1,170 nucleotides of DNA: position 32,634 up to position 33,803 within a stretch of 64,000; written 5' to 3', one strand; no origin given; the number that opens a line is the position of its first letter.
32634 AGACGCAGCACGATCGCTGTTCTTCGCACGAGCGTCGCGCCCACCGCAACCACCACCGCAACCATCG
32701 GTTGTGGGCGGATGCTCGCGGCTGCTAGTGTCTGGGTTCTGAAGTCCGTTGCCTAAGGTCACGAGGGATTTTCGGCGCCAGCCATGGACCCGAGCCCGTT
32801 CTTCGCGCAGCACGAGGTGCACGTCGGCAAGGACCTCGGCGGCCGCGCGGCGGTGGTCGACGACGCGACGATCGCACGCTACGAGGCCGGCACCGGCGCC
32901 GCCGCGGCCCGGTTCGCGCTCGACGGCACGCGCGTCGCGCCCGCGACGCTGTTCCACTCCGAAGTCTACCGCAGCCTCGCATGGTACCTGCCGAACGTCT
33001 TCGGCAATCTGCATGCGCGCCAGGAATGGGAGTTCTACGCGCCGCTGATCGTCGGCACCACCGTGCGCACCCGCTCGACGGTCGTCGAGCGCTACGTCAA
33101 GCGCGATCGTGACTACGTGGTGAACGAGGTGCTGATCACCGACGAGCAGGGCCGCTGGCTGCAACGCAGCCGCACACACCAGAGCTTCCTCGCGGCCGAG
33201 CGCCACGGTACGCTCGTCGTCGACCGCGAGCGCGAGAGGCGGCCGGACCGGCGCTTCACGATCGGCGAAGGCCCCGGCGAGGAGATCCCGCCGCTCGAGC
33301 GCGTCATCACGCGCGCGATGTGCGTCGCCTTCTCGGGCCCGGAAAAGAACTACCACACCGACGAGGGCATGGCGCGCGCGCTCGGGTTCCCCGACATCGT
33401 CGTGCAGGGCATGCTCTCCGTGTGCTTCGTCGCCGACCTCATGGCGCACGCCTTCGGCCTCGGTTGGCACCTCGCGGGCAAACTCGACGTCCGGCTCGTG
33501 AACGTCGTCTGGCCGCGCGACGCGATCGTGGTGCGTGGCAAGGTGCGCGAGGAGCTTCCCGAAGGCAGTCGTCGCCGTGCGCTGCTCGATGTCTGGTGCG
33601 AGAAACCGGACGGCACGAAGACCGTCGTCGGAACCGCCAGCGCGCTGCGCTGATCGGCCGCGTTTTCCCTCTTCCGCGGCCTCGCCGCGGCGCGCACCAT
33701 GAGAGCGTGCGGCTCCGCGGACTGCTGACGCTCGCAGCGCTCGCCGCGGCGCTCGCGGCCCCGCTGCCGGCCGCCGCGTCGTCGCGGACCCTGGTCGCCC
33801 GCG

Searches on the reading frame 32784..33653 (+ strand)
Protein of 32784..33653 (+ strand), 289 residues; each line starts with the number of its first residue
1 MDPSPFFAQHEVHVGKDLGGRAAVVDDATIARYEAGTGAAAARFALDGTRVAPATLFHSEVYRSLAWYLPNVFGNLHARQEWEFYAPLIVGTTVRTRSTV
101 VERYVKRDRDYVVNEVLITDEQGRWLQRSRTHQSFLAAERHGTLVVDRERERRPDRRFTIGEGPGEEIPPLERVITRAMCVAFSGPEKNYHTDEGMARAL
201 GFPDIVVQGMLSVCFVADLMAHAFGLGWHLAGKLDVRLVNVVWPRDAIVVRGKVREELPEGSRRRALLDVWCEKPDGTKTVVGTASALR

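Call 9: search_protein_families(library=pfam, proteins=[window:32784-33653:+], max_evalue=0.01)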
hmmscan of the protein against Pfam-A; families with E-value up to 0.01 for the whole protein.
window:32784-33653:+ (289 aa): 2 families
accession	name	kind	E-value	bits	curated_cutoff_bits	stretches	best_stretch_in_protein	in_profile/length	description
PF01575.25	MaoC_dehydratas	-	1.1e-09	38.3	27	1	190-255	36-102/123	MaoC like domain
PF13452.11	FAS1_DH_region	-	3.2e-05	24.5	22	0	74-124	74-127/132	FAS1-like, dehydratase domain region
